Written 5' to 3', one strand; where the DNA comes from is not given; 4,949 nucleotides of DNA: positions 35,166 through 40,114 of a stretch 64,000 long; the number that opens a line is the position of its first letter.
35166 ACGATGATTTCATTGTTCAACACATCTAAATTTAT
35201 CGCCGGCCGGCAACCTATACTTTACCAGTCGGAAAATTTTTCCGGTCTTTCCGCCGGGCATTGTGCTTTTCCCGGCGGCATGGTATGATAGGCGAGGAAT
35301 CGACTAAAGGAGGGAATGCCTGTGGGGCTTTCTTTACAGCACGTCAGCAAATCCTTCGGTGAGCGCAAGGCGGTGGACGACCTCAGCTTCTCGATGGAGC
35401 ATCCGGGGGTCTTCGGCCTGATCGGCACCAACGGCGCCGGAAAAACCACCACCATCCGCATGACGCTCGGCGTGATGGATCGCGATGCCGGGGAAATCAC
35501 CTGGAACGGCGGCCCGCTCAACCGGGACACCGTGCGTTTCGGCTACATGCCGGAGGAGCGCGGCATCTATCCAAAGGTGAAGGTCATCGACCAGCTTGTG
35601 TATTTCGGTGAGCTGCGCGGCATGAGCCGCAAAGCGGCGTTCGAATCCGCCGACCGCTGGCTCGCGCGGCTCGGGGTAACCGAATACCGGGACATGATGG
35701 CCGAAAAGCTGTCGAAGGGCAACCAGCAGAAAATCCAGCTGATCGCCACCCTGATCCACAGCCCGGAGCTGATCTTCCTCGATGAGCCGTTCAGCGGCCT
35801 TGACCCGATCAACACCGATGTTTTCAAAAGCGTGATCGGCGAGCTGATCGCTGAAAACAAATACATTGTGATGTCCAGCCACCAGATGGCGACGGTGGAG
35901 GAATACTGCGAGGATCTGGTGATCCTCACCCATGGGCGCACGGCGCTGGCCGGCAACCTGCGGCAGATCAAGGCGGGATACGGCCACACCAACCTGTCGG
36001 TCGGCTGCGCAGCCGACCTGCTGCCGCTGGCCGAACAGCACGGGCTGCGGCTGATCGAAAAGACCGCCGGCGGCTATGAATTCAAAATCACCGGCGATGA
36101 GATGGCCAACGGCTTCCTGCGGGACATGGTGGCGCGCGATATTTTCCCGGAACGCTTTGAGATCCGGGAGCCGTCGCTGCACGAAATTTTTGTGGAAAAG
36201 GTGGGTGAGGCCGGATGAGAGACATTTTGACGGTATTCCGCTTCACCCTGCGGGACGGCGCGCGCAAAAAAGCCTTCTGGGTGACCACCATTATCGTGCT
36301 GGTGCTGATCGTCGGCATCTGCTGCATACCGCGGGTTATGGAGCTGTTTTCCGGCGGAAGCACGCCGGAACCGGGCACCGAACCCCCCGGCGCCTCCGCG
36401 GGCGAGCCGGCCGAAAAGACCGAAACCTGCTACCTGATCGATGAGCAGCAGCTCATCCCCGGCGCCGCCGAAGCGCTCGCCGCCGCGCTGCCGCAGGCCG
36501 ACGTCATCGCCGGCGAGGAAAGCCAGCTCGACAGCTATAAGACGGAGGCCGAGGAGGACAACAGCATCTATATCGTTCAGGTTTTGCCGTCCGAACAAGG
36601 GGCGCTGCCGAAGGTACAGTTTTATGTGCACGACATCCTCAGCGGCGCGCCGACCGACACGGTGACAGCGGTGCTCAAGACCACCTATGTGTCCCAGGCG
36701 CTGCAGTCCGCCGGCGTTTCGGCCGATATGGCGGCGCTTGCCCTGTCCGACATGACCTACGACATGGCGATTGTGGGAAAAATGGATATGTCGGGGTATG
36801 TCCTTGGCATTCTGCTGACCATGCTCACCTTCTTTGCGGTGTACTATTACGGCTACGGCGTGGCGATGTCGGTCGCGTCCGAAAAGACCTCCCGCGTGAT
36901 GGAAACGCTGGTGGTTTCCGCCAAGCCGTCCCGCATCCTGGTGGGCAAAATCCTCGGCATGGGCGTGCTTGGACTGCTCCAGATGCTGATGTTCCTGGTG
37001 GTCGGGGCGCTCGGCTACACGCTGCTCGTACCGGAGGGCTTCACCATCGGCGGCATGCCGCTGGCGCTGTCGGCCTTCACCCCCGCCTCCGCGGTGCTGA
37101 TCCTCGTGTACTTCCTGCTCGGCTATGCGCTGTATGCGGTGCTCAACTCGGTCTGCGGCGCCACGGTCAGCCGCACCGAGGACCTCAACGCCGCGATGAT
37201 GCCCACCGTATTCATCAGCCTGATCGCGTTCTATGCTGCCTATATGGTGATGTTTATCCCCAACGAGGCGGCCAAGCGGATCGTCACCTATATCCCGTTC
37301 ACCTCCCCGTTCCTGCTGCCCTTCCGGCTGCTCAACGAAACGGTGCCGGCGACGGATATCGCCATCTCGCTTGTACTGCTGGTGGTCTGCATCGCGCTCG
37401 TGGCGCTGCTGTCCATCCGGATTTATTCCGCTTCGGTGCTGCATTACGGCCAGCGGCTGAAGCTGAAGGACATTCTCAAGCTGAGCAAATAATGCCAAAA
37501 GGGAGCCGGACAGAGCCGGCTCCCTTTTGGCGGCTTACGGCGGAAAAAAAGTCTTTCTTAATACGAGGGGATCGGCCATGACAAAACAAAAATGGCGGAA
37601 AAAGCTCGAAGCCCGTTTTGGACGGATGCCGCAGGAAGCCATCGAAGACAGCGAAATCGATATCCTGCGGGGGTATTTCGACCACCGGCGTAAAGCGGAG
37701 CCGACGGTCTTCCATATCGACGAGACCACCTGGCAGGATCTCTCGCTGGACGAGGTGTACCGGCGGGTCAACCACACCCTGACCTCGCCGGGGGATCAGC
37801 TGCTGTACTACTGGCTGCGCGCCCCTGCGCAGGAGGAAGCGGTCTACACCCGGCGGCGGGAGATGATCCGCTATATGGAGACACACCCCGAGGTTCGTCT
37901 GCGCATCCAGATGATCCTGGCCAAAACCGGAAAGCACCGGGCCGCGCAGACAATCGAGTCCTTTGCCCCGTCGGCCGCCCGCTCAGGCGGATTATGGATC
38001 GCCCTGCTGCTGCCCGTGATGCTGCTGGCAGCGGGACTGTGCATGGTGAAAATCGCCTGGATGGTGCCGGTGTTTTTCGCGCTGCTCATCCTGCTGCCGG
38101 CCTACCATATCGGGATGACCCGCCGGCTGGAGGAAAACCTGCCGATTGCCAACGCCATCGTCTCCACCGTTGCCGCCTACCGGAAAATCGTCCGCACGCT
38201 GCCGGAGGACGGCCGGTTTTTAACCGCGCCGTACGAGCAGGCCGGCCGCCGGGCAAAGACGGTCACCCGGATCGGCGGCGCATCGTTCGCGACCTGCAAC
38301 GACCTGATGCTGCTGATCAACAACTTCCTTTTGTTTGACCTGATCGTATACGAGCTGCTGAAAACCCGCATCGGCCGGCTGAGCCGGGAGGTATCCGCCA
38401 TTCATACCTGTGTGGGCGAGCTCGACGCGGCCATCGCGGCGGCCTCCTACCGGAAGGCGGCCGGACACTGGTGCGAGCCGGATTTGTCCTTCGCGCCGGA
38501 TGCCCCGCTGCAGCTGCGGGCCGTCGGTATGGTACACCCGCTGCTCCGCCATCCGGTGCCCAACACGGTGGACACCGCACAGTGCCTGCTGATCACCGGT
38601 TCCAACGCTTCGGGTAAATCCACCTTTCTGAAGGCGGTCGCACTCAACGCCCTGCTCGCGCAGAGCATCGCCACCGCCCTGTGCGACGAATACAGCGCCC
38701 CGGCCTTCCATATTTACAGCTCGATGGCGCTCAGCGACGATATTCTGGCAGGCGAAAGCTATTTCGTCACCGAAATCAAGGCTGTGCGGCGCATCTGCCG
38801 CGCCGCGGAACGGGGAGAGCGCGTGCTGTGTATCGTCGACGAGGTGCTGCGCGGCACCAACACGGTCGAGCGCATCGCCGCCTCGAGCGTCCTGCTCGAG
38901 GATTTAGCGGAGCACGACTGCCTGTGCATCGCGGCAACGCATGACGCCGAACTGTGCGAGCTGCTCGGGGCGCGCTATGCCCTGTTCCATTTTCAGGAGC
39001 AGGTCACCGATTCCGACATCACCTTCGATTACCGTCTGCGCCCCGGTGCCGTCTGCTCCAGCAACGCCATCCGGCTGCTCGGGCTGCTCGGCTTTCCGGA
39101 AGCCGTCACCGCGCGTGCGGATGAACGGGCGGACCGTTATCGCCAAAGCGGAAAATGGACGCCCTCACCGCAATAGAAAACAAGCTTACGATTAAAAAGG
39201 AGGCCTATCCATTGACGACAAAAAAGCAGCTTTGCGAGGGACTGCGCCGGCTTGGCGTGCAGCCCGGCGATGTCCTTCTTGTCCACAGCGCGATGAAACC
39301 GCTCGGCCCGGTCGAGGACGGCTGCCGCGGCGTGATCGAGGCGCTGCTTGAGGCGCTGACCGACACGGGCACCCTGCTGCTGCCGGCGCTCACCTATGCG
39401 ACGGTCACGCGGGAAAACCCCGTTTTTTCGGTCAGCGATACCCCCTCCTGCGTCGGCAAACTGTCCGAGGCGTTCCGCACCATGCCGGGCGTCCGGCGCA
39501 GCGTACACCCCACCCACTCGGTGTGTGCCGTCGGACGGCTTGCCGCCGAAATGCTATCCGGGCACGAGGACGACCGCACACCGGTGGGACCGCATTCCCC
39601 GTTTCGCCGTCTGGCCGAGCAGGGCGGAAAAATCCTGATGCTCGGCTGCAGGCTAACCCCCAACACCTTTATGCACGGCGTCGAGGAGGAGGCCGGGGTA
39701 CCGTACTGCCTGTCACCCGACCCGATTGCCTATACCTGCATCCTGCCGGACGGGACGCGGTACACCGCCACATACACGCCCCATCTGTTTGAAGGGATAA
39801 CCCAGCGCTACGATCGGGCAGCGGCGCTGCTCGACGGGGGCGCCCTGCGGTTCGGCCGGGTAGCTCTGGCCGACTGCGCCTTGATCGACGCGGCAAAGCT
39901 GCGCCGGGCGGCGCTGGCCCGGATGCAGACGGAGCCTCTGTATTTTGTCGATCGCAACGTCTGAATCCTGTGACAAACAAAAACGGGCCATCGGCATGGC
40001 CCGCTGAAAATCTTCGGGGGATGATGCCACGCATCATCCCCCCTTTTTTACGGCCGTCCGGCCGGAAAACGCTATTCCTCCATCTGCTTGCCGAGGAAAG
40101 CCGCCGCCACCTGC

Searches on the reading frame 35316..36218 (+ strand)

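Call 66: search_protein_families(library=pfam, proteins=[window:35316-36218:+], max_evalue=0.001)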
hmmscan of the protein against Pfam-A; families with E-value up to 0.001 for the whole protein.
window:35316-36218:+ (300 aa): 3 families
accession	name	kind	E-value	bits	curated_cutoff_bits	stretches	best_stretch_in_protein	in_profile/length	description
PF00005.33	ABC_tran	-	7.1e-23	82.2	25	1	21-159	2-136/137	ABC transporter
PF13732.12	DrrA1-3_C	-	6.9e-15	56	27.4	1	213-296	1-81/81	ATP-binding protein DrrA1-3-like, C-terminal domain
PF13304.12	AAA_21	-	3e-09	37.8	27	1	127-194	233-303/304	AAA domain, putative AbiEii toxin, Type IV TA system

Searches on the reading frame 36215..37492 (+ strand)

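Call 66: search_protein_families(library=pfam, proteins=[window:36215-37492:+], max_evalue=0.001)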
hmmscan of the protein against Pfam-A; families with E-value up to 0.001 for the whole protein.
window:36215-37492:+ (425 aa): 1 family
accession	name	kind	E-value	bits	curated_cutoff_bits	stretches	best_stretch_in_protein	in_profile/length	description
PF12698.13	ABC2_membrane_3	-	1.9e-38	132.9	31.6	1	19-401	1-346/347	ABC-2 family transporter protein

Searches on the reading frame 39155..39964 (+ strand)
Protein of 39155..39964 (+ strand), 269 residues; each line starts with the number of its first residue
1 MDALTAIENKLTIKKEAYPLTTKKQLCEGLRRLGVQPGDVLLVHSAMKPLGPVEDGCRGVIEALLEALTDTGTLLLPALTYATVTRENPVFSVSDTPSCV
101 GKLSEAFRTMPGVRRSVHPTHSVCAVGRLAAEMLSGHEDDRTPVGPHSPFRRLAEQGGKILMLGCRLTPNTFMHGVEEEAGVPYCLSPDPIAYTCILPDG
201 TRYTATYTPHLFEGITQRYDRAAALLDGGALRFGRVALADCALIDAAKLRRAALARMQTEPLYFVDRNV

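Call 66: search_protein_families(library=pfam, proteins=[window:39155-39964:+], max_evalue=0.001)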
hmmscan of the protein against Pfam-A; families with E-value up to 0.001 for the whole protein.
window:39155-39964:+ (269 aa): 1 family
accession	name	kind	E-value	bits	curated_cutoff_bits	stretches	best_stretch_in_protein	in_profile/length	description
PF02522.19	Antibiotic_NAT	-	1.5e-52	178.9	25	1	42-257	1-231/232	Aminoglycoside 3-N-acetyltransferase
